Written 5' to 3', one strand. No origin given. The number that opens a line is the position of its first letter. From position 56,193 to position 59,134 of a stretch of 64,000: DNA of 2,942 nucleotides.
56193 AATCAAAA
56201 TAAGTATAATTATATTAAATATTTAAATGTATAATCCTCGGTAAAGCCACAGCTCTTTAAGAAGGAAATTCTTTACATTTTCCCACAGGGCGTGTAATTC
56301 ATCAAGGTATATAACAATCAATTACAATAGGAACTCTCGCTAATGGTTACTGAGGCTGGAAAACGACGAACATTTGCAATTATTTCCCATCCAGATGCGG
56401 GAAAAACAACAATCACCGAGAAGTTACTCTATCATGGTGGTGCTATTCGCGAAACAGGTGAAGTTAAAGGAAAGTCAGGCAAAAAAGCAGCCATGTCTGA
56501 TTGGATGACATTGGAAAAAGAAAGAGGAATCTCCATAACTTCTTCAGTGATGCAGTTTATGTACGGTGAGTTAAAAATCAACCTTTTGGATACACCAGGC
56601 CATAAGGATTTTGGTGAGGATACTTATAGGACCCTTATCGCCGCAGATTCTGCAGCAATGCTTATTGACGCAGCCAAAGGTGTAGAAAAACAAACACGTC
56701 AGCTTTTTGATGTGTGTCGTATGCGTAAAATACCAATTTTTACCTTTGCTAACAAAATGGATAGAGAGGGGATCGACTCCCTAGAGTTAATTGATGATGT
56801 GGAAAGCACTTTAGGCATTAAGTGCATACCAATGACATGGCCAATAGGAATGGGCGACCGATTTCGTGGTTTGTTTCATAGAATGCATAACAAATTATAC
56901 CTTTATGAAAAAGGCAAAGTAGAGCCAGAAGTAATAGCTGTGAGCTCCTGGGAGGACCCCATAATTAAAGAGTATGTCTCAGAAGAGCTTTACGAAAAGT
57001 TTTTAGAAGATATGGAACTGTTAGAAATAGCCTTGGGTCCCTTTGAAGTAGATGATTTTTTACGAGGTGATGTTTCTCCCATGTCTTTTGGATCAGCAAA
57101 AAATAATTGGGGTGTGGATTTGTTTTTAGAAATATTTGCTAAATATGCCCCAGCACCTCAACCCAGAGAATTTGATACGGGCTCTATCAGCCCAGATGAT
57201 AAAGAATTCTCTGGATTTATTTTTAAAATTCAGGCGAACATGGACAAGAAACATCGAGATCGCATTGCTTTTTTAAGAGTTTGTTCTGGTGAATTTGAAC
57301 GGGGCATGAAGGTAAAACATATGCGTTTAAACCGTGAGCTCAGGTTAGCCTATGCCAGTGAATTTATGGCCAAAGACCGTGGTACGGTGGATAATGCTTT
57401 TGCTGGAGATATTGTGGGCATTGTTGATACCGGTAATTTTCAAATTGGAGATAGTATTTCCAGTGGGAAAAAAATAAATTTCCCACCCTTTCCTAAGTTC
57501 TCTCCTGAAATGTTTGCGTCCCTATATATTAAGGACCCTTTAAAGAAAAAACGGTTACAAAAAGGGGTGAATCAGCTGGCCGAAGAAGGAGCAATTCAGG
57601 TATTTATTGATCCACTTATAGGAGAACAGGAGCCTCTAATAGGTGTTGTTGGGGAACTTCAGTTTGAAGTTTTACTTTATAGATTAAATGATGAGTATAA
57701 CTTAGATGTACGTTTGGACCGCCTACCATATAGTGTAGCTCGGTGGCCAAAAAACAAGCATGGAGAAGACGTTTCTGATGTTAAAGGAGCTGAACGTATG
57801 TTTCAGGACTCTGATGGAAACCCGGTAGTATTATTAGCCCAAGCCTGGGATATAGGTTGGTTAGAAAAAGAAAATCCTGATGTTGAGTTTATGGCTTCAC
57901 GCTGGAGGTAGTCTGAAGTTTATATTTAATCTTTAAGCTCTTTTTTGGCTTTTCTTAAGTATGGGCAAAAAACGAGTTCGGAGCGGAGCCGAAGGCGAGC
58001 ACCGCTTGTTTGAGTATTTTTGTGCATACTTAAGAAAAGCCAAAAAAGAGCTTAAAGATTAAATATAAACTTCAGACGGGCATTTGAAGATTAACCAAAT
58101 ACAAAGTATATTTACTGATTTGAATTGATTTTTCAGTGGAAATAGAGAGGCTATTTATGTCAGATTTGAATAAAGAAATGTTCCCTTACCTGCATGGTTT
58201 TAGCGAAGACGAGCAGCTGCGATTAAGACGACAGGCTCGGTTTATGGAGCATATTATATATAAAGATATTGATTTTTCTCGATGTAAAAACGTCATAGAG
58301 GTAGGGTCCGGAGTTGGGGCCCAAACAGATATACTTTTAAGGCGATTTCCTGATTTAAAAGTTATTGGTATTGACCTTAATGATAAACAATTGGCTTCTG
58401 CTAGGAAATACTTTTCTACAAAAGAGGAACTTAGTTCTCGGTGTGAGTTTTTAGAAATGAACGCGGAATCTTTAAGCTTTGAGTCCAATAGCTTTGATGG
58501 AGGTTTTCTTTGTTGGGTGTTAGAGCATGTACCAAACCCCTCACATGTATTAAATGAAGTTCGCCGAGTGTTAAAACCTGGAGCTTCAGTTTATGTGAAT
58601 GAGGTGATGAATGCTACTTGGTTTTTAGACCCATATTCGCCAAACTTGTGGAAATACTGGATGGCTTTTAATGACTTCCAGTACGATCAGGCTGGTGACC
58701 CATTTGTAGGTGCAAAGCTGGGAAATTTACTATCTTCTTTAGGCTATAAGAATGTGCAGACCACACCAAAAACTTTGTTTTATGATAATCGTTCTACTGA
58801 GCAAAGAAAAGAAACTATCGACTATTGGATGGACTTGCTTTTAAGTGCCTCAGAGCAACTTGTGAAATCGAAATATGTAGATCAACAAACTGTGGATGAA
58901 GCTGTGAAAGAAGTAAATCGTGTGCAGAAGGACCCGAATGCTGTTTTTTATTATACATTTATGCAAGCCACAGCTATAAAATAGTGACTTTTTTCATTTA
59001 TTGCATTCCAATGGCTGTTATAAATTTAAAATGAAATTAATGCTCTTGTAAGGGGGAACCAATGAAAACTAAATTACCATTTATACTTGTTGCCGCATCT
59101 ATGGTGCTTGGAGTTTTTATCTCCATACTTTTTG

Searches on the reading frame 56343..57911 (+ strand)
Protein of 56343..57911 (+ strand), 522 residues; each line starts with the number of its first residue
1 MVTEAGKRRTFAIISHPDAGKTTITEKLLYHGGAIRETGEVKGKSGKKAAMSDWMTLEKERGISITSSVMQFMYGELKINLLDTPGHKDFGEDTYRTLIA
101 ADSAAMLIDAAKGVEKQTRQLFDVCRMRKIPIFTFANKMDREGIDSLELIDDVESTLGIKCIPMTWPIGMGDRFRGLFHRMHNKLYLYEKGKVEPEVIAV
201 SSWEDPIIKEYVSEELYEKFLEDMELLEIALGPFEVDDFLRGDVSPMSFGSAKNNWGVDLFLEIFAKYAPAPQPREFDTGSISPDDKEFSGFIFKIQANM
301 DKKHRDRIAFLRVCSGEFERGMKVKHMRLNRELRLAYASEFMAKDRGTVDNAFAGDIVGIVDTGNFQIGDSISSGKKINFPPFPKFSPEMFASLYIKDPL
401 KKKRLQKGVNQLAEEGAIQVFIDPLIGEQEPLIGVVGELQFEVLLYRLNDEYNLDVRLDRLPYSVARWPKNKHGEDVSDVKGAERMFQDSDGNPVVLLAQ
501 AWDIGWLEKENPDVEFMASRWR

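Call 16: find_encoding_contigs(protein=window:56343-57911:+, flank=3000, max_places=6)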
Protein window:56343-57911:+ (522 aa): 7 contigs read that carry it; 5 places shown.
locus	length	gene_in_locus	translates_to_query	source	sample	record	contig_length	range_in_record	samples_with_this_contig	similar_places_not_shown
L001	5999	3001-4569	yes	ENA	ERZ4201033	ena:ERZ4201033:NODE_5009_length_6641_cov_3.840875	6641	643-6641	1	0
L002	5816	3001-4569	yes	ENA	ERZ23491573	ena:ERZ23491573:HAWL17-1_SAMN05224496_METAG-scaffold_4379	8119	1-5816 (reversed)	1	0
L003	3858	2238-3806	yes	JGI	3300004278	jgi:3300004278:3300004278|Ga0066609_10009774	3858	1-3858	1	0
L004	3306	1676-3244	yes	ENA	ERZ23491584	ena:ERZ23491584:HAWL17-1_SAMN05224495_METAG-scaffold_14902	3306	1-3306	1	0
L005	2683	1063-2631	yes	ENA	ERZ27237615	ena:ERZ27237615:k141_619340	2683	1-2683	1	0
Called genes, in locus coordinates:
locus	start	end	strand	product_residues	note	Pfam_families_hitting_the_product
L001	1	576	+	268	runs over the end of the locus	PF03239:FTR1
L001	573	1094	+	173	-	PF01292:Ni_hydr_CYTB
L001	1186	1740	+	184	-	PF04264:YceI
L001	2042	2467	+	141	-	-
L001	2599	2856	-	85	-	PF13370:Fer4_13, PF13459:Fer4_15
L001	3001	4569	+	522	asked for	PF00009:GTP_EFTU, PF01926:MMR_HSR1 (faint), PF22042:EF-G_D2, PF03144:GTP_EFTU_D2, PF16658:RF3_C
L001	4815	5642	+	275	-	PF00891:Methyltransf_2 (weak), PF05891:Methyltransf_PK (faint), PF13489:Methyltransf_23, PF01209:Ubie_methyltran, PF13847:Methyltransf_31, PF08241:Methyltransf_11, PF08242:Methyltransf_12, PF13649:Methyltransf_25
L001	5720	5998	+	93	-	?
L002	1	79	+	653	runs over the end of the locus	-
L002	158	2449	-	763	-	-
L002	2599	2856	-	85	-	PF13370:Fer4_13, PF13459:Fer4_15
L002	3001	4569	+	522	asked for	PF00009:GTP_EFTU, PF01926:MMR_HSR1 (faint), PF22042:EF-G_D2, PF03144:GTP_EFTU_D2, PF16658:RF3_C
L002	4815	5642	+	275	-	PF00891:Methyltransf_2 (weak), PF05891:Methyltransf_PK (faint), PF13489:Methyltransf_23, PF01209:Ubie_methyltran, PF13847:Methyltransf_31, PF08241:Methyltransf_11, PF08242:Methyltransf_12, PF13649:Methyltransf_25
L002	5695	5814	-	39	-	?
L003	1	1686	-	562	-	?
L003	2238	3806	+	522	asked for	PF00009:GTP_EFTU, PF01926:MMR_HSR1 (faint), PF22042:EF-G_D2, PF03144:GTP_EFTU_D2, PF16658:RF3_C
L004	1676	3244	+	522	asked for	PF00009:GTP_EFTU, PF01926:MMR_HSR1 (faint), PF22042:EF-G_D2, PF03144:GTP_EFTU_D2, PF16658:RF3_C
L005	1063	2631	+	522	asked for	PF00009:GTP_EFTU, PF01926:MMR_HSR1 (faint), PF22042:EF-G_D2, PF03144:GTP_EFTU_D2, PF16658:RF3_C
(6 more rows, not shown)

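Call 28: find_homologous_proteins(query=window:56343-57908:+, max_evalue=1e-100)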
Query window:56343-57908:+ (522 aa): 7994 proteins with E <= 1e-100 among 8000 candidates; the best 120 are listed.
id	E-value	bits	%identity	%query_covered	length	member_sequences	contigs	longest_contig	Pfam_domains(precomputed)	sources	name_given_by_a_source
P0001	0.0e+0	1195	100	100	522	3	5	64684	PF01926.30,PF00009.34,PF16658.12,PF03144.32,PF22042.3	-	-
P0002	0.0e+0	1025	83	100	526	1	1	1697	PF01926.30,PF00009.34,PF16658.12,PF03144.32,PF22042.3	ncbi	-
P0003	3.4e-261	886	73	99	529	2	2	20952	PF01926.30,PF00009.34,PF16658.12,PF03144.32,PF22042.3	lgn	-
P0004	9.4e-256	868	72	99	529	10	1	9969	PF00009.34,PF16658.12,PF03144.32,PF22042.3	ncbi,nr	ncbi:MAG: peptide chain release factor 3 [Bdellovibrionaceae bacterium]|nr:peptide chain release fac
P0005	9.8e-254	861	71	99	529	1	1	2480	PF00009.34,PF16658.12,PF03144.32,PF22042.3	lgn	-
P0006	1.5e-253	860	71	99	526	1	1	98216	PF00009.34,PF16658.12,PF03144.32,PF22042.3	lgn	-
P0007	5.1e-253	859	71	98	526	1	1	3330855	PF00009.34,PF16658.12,PF03144.32,PF22042.3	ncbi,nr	ncbi:MAG: peptide chain release factor 3 [Pseudobdellovibrionaceae bacterium]|nr:MAG: peptide chain 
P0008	2.0e-252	857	72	99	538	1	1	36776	PF01926.30,PF00009.34,PF16658.12,PF03144.32,PF22042.3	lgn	-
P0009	3.6e-251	853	70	98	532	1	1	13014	PF01926.30,PF00009.34,PF16658.12,PF03144.32,PF22042.3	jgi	jgi:peptide chain release factor 3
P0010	1.0e-250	851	69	99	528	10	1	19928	PF00009.34,PF16658.12,PF03144.32,PF22042.3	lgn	-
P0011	3.7e-250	849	69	98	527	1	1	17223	PF00009.34,PF16658.12,PF03144.32,PF22042.3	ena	-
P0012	4.2e-250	849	70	99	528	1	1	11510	PF01926.30,PF00009.34,PF16658.12,PF03144.32,PF22042.3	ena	-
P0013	7.7e-250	848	69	99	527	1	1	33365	PF01926.30,PF00009.34,PF16658.12,PF03144.32,PF22042.3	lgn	-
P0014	2.9e-249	846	69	99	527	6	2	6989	PF01926.30,PF00009.34,PF16658.12,PF03144.32,PF22042.3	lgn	-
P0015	3.1e-249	846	70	99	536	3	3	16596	PF00009.34,PF16658.12,PF03144.32,PF22042.3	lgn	-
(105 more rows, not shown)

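Call 29: find_encoding_contigs(protein=P0002, flank=3000, max_places=3)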
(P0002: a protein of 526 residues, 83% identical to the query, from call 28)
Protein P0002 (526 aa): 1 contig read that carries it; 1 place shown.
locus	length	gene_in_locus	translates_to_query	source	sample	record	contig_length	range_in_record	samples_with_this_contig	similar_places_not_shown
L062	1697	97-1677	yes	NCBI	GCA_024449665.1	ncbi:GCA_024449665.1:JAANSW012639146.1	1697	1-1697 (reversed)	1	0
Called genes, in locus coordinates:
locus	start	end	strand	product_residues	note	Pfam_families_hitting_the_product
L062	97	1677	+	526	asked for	PF00009:GTP_EFTU, PF01926:MMR_HSR1 (faint), PF22042:EF-G_D2, PF03144:GTP_EFTU_D2, PF16658:RF3_C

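Call 30: find_encoding_contigs(protein=P0003, flank=3000, max_places=3)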
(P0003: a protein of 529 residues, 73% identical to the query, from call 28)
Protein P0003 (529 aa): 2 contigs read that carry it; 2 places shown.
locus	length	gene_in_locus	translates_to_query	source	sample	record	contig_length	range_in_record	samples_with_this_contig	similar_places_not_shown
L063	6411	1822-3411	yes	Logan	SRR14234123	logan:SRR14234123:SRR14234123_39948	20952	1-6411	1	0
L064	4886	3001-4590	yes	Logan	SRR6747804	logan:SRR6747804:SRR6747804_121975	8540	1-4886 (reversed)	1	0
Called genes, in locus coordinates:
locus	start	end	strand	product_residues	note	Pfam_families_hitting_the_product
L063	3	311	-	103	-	?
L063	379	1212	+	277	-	PF02666:PS_Dcarbxylase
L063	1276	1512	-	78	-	PF13370:Fer4_13, PF13459:Fer4_15 (weak)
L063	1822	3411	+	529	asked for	PF00009:GTP_EFTU, PF01926:MMR_HSR1 (faint), PF22042:EF-G_D2, PF03144:GTP_EFTU_D2, PF16658:RF3_C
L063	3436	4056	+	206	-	PF00485:PRK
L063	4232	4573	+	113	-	-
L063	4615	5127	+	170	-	PF13690:CheX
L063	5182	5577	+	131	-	PF00072:Response_reg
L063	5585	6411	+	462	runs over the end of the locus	PF01966:HD, PF13487:HD_5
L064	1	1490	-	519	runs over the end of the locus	PF28550:DUF8436, PF00890:FAD_binding_2 (weak), PF01134:GIDA (faint), PF01266:DAO (weak), PF01494:FAD_binding_3 (weak), PF03486:HI0933_like (weak), PF13450:NAD_binding_8 (weak), PF21688:FAD-depend_C, +2 more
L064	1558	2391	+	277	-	PF02666:PS_Dcarbxylase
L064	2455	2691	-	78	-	PF13370:Fer4_13, PF13459:Fer4_15 (weak)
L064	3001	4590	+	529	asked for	PF00009:GTP_EFTU, PF01926:MMR_HSR1 (faint), PF22042:EF-G_D2, PF03144:GTP_EFTU_D2, PF16658:RF3_C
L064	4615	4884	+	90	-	?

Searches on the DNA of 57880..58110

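Call 34: search_rna_families(source=window, start=57880, end=58110, threshold=evalue, max_evalue=10)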
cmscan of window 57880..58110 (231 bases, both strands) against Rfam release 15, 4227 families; matches with E-value up to 10: 39.
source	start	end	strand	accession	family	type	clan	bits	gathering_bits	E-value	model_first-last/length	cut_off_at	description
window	57915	58073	-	RF04205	MIR2606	Gene; miRNA;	-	80.1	139.7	1.6e-13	1-165/165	no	MIR2606 microRNA precursor family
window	57915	58073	+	RF04205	MIR2606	Gene; miRNA;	-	76.6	139.7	8.9e-13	1-165/165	no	MIR2606 microRNA precursor family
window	57913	58077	+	RF04130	MIR7996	Gene; miRNA;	-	57.9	119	6.1e-10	1-190/190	no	MIR7996 microRNA precursor family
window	57916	58072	-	RF03719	mir-3914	Gene; miRNA;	-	57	97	7.5e-13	1-95/95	no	mir-3914 microRNA precursor family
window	57911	58075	-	RF04130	MIR7996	Gene; miRNA;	-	55.3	119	2.3e-09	1-190/190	no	MIR7996 microRNA precursor family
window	57921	58067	+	RF03578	mir-3910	Gene; miRNA;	-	52.5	95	1.8e-10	1-82/82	no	mir-3910 microRNA precursor family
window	57930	58057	-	RF00648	MIR396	Gene; miRNA;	-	36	80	3.3e-06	1-118/118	no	MIR396 microRNA precursor family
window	57918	58070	-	RF04207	MIR5048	Gene; miRNA;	-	35.3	160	9e-07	52-305/356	no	MIR5048 microRNA precursor family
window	57912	58053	-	RF02528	SSRC41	Gene; sRNA;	-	34.1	60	0.0048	1-111/111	no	Streptococcus sRNA SSRC41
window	57935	58076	+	RF02528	SSRC41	Gene; sRNA;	-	33.3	60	0.0067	1-111/111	no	Streptococcus sRNA SSRC41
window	57922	58065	-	RF01731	TwoAYGGAY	Cis-reg;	CL00106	33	43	0.00097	1-168/168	no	TwoAYGGAY RNA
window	57924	58065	-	RF01859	Phe_leader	Cis-reg; leader;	-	32.7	55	0.00055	1-125/125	no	Phenylalanine leader peptide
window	57917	58074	+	RF03323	mir-3613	Gene; miRNA;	-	30.8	91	5.9e-05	1-86/86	no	mir-3613 microRNA precursor family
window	57922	58071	+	RF03926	MIR1435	Gene; miRNA;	-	30.4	94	0.0065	5-186/186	no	MIR1435 microRNA precursor family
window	57927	58059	-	RF00749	mir-208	Gene; miRNA;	-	29.7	56.4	3.4e-05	1-77/77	no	mir-208 microRNA precursor family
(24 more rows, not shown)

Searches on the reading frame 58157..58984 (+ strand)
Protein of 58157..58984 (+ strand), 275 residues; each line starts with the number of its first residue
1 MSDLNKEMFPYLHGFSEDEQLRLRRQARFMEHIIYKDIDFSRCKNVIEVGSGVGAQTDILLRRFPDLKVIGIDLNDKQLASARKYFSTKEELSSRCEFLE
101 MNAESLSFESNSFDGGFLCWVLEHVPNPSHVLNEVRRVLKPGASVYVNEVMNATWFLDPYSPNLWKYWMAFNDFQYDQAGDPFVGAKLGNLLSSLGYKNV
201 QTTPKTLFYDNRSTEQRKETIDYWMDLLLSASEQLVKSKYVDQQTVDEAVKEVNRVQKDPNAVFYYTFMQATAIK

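Call 89: search_protein_families(library=pfam, proteins=[window:58157-58984:+], max_evalue=0.01)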
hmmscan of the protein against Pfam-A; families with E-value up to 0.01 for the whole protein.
window:58157-58984:+ (275 aa): 13 families
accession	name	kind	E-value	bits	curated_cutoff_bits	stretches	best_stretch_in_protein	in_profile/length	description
PF08241.18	Methyltransf_11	-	1e-22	81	21.2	1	48-146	2-94/95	Methyltransferase domain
PF13649.12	Methyltransf_25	-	4.3e-19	69.4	27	1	46-142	1-96/97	Methyltransferase domain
PF13847.12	Methyltransf_31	-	4.2e-16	59.4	27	1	44-157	5-119/145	Methyltransferase domain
PF08242.18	Methyltransf_12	-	7.7e-15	55.9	30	1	47-143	1-96/98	Methyltransferase domain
PF01209.24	Ubie_methyltran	-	8.7e-14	51.9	20.1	1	40-157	45-161/233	ubiE/COQ5 methyltransferase family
PF13489.12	Methyltransf_23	-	3.3e-11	43.6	27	1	42-201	22-163/164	Methyltransferase domain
PF00891.24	Methyltransf_2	-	6.6e-07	29.3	22.3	1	30-153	50-170/210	O-methyltransferase domain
PF05891.18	Methyltransf_PK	-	2e-05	24.7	27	1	12-152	24-164/218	AdoMet dependent proline di-methyltransferase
PF01728.25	FtsJ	-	0.0003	21.2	24.1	1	39-103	17-75/181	FtsJ-like methyltransferase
PF10017.15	Methyltransf_33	-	0.0049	16.4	23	1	42-88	61-110/304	Histidine-specific methyltransferase, SAM-dependent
PF00398.26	RrnaAD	-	0.0052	16.3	24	0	34-84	22-70/263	Ribosomal RNA adenine dimethylase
PF13679.12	Methyltransf_32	-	0.0076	16.7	27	0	27-106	10-92/143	Methyltransferase domain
PF01135.25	PCMT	-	0.0085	16.3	20.3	0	38-87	69-119/210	Protein-L-isoaspartate(D-aspartate) O-methyltransferase (PCMT)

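Call 98: list_cluster_members(proteins=[P0001, window:58157-58981:+, window:29344-30039:+, window:27719-29125:+])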
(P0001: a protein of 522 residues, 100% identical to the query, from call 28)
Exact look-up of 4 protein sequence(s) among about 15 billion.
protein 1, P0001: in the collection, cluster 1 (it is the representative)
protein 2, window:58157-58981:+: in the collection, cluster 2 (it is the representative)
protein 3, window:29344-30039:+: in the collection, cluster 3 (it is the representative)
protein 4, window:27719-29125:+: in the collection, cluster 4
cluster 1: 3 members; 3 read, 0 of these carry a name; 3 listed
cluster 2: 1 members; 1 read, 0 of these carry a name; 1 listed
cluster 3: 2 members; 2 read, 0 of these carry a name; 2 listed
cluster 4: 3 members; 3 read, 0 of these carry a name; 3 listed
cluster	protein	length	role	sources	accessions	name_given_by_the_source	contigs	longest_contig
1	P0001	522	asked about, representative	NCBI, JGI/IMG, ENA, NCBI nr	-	-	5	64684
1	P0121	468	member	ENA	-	-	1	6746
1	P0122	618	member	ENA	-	-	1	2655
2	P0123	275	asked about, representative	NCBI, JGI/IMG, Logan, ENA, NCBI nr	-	-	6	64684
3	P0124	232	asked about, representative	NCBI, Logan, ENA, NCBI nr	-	-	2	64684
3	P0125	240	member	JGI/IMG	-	-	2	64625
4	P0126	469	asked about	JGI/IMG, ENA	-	-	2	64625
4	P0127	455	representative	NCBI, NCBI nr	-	-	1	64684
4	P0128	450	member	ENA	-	-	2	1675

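Call 99: find_encoding_contigs(protein=window:58157-58984:+, flank=1500, max_places=10)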
Protein window:58157-58984:+ (275 aa): 11 contigs read that carry it; 6 places shown.
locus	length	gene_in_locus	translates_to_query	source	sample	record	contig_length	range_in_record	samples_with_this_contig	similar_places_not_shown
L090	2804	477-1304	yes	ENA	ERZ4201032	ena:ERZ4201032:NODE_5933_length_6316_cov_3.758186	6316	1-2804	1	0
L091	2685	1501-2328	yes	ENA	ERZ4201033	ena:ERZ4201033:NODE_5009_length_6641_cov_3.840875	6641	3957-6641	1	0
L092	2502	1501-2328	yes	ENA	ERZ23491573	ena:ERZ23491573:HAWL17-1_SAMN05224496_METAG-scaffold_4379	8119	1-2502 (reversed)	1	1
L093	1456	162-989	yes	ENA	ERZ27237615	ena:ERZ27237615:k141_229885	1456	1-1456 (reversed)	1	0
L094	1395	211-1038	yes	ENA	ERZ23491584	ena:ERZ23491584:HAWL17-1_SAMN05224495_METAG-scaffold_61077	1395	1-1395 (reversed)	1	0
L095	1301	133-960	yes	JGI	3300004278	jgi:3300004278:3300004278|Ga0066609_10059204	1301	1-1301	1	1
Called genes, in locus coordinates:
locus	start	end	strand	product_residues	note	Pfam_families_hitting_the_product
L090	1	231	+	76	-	?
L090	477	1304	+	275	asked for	PF00891:Methyltransf_2 (weak), PF05891:Methyltransf_PK (faint), PF13489:Methyltransf_23, PF01209:Ubie_methyltran, PF13847:Methyltransf_31, PF08241:Methyltransf_11, PF08242:Methyltransf_12, PF13649:Methyltransf_25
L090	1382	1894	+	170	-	-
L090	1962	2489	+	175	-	PF07566:DUF1543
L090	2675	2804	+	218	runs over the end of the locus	-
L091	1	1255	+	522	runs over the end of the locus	PF00009:GTP_EFTU, PF01926:MMR_HSR1 (faint), PF22042:EF-G_D2, PF03144:GTP_EFTU_D2, PF16658:RF3_C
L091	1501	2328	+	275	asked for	PF00891:Methyltransf_2 (weak), PF05891:Methyltransf_PK (faint), PF13489:Methyltransf_23, PF01209:Ubie_methyltran, PF13847:Methyltransf_31, PF08241:Methyltransf_11, PF08242:Methyltransf_12, PF13649:Methyltransf_25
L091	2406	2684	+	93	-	?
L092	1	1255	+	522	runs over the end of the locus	PF00009:GTP_EFTU, PF01926:MMR_HSR1 (faint), PF22042:EF-G_D2, PF03144:GTP_EFTU_D2, PF16658:RF3_C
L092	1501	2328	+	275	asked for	PF00891:Methyltransf_2 (weak), PF05891:Methyltransf_PK (faint), PF13489:Methyltransf_23, PF01209:Ubie_methyltran, PF13847:Methyltransf_31, PF08241:Methyltransf_11, PF08242:Methyltransf_12, PF13649:Methyltransf_25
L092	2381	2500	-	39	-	?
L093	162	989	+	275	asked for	PF00891:Methyltransf_2 (weak), PF05891:Methyltransf_PK (faint), PF13489:Methyltransf_23, PF01209:Ubie_methyltran, PF13847:Methyltransf_31, PF08241:Methyltransf_11, PF08242:Methyltransf_12, PF13649:Methyltransf_25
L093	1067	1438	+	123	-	-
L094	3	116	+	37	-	?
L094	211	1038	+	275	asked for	PF00891:Methyltransf_2 (weak), PF05891:Methyltransf_PK (faint), PF13489:Methyltransf_23, PF01209:Ubie_methyltran, PF13847:Methyltransf_31, PF08241:Methyltransf_11, PF08242:Methyltransf_12, PF13649:Methyltransf_25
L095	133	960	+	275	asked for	PF00891:Methyltransf_2 (weak), PF05891:Methyltransf_PK (faint), PF13489:Methyltransf_23, PF01209:Ubie_methyltran, PF13847:Methyltransf_31, PF08241:Methyltransf_11, PF08242:Methyltransf_12, PF13649:Methyltransf_25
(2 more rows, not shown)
